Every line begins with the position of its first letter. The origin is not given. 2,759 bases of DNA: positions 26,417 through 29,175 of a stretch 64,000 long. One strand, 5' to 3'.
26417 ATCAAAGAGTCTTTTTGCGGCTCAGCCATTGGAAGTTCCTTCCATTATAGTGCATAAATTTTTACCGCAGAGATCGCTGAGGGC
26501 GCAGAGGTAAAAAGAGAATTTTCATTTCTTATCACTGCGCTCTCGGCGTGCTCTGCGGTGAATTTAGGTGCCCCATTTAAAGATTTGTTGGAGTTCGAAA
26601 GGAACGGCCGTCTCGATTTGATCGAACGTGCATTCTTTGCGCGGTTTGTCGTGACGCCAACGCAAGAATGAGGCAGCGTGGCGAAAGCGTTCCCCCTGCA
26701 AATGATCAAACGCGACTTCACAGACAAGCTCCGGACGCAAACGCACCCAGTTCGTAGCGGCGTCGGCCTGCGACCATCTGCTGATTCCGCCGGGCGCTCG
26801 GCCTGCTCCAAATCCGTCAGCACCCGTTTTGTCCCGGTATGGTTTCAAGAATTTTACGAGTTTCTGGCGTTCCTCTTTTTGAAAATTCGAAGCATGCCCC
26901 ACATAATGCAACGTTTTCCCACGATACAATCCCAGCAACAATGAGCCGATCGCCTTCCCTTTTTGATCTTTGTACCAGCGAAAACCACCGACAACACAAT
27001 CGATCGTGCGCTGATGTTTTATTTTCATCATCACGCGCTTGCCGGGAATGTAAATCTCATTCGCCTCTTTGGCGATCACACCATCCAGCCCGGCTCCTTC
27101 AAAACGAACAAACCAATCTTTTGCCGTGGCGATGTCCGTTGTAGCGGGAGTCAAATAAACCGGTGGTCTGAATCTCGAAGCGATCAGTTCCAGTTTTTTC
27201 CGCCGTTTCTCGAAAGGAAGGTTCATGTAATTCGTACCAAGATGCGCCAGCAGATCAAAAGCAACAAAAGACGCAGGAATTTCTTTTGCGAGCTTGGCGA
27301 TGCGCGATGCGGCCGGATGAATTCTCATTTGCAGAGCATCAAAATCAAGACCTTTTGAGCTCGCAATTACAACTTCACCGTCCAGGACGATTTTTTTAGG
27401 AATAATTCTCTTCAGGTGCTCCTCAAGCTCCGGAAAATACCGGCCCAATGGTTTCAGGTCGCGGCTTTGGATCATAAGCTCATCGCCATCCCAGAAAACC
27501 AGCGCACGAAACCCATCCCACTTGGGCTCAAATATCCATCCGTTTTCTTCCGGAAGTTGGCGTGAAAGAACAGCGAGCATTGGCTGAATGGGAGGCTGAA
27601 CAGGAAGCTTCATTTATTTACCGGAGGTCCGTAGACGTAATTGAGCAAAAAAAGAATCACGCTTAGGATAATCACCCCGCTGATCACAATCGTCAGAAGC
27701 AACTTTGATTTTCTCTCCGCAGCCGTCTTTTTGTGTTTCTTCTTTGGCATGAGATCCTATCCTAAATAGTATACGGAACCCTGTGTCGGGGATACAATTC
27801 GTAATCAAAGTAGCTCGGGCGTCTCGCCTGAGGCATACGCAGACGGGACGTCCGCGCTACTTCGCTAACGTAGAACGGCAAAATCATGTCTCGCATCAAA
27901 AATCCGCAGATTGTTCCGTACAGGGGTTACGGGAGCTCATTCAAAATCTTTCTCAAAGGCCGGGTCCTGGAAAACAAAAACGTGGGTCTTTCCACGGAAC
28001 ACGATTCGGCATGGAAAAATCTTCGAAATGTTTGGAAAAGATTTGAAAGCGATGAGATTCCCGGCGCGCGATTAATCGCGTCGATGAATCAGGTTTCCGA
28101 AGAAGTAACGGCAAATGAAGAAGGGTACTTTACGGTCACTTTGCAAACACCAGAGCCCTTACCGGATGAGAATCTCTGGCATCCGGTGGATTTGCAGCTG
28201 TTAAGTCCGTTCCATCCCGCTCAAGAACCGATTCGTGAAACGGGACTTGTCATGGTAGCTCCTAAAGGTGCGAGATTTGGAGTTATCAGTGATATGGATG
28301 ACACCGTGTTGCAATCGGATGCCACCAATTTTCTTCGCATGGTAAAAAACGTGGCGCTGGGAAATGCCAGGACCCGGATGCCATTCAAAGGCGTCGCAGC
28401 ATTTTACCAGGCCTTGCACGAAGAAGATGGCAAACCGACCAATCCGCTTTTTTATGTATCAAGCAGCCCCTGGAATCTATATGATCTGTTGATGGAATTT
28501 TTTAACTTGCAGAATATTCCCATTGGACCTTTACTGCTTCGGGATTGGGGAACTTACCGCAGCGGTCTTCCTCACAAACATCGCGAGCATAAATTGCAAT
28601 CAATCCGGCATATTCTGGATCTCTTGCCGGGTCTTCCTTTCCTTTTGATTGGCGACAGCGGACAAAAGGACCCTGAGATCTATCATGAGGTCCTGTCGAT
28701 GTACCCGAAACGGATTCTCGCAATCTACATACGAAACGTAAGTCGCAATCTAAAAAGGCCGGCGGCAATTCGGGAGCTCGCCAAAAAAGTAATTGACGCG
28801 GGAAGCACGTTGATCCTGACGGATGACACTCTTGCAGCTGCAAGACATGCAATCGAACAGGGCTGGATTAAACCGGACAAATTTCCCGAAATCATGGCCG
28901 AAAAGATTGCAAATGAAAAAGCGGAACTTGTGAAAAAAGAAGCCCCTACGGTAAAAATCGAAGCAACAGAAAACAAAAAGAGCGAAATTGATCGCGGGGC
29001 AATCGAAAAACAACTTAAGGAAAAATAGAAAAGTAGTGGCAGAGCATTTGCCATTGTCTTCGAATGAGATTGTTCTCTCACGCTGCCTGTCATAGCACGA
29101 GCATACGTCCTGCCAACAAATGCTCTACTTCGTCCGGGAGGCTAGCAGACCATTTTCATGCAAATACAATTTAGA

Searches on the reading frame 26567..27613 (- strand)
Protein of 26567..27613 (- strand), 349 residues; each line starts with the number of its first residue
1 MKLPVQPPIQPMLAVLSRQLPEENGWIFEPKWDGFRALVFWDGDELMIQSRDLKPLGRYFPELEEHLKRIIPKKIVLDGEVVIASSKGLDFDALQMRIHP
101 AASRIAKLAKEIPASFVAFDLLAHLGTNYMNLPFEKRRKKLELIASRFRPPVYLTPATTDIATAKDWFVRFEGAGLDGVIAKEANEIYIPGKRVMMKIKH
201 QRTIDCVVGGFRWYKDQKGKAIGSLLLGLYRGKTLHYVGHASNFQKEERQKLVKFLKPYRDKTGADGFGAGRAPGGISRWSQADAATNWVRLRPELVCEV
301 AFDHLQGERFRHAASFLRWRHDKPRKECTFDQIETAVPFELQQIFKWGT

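Call 83: search_protein_families(library=pfam, proteins=[window:26567-27613:-], max_evalue=0.00001)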
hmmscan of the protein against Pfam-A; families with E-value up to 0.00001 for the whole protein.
window:26567-27613:- (349 aa): 2 families
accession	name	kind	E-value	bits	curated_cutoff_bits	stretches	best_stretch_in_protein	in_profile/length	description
PF01068.26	DNA_ligase_A_M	-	6.7e-37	127.6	26.2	1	11-199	1-204/204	ATP dependent DNA ligase domain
PF04679.21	DNA_ligase_A_C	-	8.5e-16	58.6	27.5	1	219-323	2-94/94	ATP dependent DNA ligase C terminal region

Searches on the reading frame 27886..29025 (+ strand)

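Call 83: search_protein_families(library=pfam, proteins=[window:27886-29025:+], max_evalue=0.00001)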
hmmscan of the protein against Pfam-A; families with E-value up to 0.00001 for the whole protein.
window:27886-29025:+ (380 aa): 1 family
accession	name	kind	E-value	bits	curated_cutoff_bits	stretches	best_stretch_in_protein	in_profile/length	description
PF09949.15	APP1_cat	-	1.2e-49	168.6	27.1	1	131-284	1-154/154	Phosphatidate phosphatase APP1, catalytic domain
